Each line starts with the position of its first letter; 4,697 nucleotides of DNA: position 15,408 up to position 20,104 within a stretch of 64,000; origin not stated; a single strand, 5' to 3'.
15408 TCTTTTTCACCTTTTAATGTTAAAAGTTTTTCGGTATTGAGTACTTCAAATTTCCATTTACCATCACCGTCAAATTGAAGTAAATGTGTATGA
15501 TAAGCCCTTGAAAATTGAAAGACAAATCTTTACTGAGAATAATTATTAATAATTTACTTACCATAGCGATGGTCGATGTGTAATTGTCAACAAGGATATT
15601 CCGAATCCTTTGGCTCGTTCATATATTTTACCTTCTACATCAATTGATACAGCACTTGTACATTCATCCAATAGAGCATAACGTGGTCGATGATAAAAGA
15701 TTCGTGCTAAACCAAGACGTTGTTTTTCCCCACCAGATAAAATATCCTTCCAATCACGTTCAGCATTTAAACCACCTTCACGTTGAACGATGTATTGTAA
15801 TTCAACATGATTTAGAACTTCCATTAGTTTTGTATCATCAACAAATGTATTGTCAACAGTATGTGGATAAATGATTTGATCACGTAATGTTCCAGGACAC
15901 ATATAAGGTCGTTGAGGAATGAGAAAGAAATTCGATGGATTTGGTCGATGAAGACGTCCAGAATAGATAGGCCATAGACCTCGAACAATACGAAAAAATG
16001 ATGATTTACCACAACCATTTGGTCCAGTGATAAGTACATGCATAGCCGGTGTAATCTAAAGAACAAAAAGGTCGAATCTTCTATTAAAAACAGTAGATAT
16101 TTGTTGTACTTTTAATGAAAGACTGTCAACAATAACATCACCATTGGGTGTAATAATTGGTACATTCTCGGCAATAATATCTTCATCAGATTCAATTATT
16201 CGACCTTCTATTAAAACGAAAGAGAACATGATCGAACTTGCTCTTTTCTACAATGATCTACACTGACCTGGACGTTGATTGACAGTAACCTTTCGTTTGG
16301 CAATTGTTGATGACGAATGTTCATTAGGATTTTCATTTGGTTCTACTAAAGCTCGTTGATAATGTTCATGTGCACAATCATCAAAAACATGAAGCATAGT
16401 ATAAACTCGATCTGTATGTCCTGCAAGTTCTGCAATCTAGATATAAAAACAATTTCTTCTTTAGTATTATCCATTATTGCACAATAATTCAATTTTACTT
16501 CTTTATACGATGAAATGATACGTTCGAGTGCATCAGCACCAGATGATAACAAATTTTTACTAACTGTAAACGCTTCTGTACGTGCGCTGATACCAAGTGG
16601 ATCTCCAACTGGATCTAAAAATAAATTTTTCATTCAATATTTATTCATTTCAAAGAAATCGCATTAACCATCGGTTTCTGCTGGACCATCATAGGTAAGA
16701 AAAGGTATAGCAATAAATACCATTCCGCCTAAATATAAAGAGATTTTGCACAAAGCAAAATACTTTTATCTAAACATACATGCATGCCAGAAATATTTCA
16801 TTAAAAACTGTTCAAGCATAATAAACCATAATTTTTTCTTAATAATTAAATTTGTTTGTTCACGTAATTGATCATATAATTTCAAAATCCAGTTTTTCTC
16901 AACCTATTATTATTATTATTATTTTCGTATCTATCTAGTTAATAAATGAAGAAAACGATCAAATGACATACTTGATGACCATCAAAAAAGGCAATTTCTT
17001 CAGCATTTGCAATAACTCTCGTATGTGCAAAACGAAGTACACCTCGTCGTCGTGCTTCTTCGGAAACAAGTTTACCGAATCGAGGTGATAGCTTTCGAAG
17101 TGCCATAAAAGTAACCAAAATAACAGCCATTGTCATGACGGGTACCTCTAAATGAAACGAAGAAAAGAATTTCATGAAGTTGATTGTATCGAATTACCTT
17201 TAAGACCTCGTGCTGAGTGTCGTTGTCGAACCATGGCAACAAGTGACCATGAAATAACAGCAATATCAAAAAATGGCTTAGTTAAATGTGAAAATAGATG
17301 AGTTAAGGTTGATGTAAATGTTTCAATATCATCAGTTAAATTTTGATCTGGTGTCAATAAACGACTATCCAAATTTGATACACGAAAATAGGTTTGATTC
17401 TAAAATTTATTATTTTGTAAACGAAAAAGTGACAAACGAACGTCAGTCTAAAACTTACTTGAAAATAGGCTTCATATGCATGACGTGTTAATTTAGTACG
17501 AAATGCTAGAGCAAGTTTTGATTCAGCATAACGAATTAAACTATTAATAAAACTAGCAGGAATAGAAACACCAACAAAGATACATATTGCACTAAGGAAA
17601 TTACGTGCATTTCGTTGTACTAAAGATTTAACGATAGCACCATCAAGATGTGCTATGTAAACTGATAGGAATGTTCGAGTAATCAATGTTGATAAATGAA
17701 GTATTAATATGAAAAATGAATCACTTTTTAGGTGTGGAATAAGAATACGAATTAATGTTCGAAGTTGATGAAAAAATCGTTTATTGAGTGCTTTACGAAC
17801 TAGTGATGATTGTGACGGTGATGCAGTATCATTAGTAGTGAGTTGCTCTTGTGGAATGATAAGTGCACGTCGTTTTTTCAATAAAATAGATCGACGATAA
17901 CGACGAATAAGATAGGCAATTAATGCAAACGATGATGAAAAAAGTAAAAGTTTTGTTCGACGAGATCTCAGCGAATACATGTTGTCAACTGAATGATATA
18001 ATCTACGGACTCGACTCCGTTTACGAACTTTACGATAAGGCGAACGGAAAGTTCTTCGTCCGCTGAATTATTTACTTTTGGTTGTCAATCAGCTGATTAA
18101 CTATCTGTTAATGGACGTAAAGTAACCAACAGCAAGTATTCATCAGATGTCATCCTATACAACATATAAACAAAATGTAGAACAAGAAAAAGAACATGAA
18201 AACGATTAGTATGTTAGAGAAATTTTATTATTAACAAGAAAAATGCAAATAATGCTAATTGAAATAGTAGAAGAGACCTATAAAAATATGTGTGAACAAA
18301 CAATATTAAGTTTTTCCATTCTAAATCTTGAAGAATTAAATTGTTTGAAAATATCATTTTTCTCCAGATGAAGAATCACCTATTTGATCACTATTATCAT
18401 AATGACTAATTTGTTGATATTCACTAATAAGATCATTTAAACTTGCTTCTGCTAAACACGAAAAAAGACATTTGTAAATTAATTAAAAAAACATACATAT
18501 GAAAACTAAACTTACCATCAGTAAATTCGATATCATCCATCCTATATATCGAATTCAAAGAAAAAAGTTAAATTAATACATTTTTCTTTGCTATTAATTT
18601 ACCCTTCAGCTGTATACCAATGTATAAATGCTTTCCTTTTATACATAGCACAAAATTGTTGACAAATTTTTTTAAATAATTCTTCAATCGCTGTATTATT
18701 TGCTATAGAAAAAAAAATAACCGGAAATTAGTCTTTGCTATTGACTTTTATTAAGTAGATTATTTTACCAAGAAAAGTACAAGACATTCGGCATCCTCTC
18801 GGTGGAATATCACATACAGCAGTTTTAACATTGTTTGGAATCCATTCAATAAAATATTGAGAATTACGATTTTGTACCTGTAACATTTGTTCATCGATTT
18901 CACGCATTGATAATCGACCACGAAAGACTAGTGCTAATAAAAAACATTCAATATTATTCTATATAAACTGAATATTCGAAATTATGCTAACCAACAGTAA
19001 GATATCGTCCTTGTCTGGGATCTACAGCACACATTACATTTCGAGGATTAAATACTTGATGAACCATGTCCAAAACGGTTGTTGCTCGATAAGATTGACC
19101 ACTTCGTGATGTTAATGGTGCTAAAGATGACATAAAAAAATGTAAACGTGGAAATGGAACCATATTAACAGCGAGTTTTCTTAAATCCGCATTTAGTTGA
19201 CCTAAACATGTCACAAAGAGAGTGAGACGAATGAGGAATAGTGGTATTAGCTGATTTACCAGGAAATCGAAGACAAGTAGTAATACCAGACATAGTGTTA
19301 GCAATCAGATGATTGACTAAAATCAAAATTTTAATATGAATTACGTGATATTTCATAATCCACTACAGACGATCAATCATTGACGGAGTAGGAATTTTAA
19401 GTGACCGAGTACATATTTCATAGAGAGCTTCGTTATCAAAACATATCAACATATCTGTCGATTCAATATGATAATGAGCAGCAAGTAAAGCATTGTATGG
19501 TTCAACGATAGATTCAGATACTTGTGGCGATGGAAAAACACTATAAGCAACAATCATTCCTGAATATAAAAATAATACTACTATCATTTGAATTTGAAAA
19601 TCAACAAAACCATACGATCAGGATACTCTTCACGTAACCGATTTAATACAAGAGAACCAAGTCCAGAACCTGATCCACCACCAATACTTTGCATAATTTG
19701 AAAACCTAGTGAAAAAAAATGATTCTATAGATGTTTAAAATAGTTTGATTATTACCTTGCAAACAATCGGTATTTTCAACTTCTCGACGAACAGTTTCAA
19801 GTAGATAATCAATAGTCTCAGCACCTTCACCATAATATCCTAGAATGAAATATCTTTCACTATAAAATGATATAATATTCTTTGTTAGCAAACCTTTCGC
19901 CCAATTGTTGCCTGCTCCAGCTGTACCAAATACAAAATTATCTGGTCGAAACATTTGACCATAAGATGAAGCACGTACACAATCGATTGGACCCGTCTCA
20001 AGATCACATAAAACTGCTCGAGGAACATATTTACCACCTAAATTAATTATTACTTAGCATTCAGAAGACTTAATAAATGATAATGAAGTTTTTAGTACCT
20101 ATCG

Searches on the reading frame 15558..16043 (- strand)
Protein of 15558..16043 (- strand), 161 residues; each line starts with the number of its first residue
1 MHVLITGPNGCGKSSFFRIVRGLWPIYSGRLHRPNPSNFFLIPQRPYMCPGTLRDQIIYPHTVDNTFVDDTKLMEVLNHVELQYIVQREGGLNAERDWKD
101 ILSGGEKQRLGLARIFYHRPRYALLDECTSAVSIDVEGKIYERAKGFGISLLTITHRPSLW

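Call 41: search_protein_families(library=pfam, proteins=[window:15558-16043:-], max_evalue=0.001)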
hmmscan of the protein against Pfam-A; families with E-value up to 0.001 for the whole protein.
window:15558-16043:- (161 aa): 1 family
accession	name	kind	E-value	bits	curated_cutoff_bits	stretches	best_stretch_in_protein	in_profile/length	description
PF00005.33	ABC_tran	-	9.7e-15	55.8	25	1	3-130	14-137/137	ABC transporter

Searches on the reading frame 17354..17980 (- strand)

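Call 41: search_protein_families(library=pfam, proteins=[window:17354-17980:-], max_evalue=0.001)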
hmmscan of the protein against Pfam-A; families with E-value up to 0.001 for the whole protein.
window:17354-17980:- (208 aa): 1 family
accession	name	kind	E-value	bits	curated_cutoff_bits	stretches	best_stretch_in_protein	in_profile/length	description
PF06472.20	ABC_membrane_2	-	2.3e-28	99.8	24.4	1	76-174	1-99/269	ABC transporter transmembrane region 2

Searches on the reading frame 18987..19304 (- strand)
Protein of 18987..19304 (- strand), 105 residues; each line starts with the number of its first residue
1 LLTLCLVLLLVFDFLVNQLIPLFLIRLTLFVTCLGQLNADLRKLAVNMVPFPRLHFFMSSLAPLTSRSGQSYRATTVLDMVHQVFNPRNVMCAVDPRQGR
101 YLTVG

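Call 51: search_protein_families(library=pfam, proteins=[window:18987-19304:-], max_evalue=0.01)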
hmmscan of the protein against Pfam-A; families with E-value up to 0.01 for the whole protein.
window:18987-19304:- (105 aa): 1 family
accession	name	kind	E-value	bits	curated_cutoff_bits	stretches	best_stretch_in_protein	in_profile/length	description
PF03953.22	Tubulin_C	-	4.8e-15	56.3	26.6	1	52-104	1-53/126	Tubulin C-terminal domain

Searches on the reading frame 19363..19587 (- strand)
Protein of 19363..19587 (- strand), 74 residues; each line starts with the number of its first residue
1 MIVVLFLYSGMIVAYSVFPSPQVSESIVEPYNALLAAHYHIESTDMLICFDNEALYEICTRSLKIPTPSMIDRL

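Call 51: search_protein_families(library=pfam, proteins=[window:19363-19587:-], max_evalue=0.01)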
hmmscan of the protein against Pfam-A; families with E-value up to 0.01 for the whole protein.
window:19363-19587:- (74 aa): 1 family
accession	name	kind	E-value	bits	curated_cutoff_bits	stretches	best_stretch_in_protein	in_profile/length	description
PF00091.31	Tubulin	-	1.9e-11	45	33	1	11-59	142-189/190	Tubulin/FtsZ family, GTPase domain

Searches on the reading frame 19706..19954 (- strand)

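Call 51: search_protein_families(library=pfam, proteins=[window:19706-19954:-], max_evalue=0.01)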
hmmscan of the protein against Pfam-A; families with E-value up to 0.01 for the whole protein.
window:19706-19954:- (82 aa): 1 family
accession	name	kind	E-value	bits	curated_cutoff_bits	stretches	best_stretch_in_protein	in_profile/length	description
PF00091.31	Tubulin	-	0.00036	21.3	33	0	3-67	65-111/190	Tubulin/FtsZ family, GTPase domain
